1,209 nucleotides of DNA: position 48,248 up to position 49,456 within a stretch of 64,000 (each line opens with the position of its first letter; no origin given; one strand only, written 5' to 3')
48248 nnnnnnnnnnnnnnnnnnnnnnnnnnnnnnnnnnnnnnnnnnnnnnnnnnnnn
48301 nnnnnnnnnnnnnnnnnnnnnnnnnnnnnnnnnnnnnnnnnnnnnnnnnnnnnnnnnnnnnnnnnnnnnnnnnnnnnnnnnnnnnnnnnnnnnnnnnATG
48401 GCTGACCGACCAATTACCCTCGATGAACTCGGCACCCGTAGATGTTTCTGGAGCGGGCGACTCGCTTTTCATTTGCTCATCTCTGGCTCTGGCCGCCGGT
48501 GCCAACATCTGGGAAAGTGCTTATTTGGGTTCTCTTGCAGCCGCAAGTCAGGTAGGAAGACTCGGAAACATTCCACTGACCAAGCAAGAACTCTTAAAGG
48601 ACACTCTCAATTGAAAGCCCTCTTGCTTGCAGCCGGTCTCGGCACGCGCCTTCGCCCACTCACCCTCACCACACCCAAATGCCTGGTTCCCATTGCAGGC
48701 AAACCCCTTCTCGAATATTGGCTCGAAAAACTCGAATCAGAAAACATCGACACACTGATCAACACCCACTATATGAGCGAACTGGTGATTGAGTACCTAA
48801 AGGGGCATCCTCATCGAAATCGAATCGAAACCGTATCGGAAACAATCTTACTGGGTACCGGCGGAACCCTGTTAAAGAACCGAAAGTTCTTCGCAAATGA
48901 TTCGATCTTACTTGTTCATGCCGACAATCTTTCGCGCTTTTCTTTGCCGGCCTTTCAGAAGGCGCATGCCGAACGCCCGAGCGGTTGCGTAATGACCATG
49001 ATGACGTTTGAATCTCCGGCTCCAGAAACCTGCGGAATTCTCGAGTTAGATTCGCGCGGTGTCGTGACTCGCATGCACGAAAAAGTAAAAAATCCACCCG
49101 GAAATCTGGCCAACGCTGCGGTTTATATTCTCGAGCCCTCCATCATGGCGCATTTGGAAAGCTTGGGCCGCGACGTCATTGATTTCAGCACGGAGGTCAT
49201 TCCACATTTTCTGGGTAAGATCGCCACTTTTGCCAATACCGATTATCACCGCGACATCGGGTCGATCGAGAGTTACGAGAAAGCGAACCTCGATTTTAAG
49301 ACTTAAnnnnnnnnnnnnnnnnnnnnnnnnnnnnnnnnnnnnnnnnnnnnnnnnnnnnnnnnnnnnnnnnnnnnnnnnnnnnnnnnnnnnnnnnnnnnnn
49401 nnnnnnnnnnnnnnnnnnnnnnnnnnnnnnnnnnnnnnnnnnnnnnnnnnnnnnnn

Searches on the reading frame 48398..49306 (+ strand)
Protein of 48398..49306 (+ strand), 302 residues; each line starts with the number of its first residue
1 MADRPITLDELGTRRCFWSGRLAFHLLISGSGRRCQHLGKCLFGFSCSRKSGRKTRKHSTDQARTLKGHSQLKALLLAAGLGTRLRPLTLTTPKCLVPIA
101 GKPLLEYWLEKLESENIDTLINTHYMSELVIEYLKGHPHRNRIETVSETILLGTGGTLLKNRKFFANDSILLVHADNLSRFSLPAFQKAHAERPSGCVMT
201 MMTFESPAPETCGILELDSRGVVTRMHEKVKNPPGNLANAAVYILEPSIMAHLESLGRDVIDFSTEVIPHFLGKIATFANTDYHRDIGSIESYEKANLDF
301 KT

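Call 11: search_protein_families(library=pfam, proteins=[window:48398-49306:+], max_evalue=0.0001)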
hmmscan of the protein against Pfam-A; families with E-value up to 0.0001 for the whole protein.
window:48398-49306:+ (302 aa): 2 families
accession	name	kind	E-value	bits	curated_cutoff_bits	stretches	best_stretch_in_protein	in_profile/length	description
PF00483.29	NTP_transferase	-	8.7e-30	104.5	21.2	1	73-299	1-241/245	Nucleotidyl transferase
PF12804.13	NTP_transf_3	-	3.4e-06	27.8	27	1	74-140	1-61/160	MobA-like NTP transferase domain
